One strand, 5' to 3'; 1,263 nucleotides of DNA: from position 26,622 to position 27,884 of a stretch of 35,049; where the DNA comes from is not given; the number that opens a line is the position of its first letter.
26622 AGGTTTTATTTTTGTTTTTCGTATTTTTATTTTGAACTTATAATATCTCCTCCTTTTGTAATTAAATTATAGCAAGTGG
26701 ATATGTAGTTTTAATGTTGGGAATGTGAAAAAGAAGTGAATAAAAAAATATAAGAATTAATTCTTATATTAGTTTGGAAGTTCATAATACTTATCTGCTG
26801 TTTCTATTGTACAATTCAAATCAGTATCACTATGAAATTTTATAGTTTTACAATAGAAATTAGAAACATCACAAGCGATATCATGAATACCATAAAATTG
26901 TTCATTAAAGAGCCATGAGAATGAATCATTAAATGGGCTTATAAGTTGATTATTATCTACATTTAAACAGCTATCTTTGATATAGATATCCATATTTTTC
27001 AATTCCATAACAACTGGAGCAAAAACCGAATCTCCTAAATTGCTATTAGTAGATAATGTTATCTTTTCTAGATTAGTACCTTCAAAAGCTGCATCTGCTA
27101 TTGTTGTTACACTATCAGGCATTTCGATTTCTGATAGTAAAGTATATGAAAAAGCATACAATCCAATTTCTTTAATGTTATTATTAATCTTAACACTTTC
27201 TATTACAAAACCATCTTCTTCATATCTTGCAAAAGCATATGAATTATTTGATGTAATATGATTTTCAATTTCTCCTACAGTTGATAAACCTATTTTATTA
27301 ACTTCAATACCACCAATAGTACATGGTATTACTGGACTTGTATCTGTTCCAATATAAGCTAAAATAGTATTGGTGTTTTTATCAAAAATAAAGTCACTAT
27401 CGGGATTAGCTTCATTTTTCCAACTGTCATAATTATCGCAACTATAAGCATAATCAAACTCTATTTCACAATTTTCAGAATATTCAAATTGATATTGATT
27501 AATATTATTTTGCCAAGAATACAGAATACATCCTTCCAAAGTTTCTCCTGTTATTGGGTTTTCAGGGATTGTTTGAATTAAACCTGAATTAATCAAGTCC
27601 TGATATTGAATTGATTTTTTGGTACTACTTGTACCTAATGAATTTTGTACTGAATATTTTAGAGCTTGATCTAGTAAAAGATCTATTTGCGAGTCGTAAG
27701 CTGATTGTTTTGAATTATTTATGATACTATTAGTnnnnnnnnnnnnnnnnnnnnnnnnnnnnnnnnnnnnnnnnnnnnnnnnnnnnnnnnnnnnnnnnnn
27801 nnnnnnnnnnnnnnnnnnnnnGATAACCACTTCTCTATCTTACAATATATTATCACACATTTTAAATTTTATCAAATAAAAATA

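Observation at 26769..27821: Second, paralogous prepilin module carrying a different (LRR_5/BspA-type) C-terminal domain: evidence for module shuffling on a shared pilin scaffold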

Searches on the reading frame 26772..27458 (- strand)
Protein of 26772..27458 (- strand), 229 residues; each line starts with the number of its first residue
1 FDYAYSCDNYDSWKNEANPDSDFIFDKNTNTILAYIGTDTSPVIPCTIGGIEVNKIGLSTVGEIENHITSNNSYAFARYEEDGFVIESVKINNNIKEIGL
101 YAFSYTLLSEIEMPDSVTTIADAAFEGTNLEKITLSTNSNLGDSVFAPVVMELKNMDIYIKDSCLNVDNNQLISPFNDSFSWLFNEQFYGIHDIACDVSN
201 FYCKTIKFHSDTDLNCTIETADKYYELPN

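Call 34: find_homologous_proteins(query=window:26772-27458:-, max_evalue=0.001)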
Query window:26772-27458:- (229 aa): 4 proteins with E <= 0.001 among 161 candidates.
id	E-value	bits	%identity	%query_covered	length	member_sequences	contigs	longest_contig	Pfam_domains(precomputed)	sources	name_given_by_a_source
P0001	1.7e-148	511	100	100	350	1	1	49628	PF13306.13,PF07963.18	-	-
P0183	1.1e-12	66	34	46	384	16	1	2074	PF13306.13,PF13855.13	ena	-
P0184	5.6e-8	51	38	32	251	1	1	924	PF13306.13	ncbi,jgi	jgi:hypothetical protein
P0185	3.5e-4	39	41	27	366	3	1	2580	PF13306.13,PF13855.13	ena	-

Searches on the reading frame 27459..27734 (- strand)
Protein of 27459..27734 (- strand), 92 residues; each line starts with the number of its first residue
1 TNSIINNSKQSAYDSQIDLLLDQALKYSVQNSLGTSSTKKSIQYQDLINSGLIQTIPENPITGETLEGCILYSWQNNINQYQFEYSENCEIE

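Call 11: find_homologous_proteins(query=window:27459-27734:-, max_evalue=0.001)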
Query seq(92 aa): 2 candidates shared short words with the query, none scored E <= 0.001.
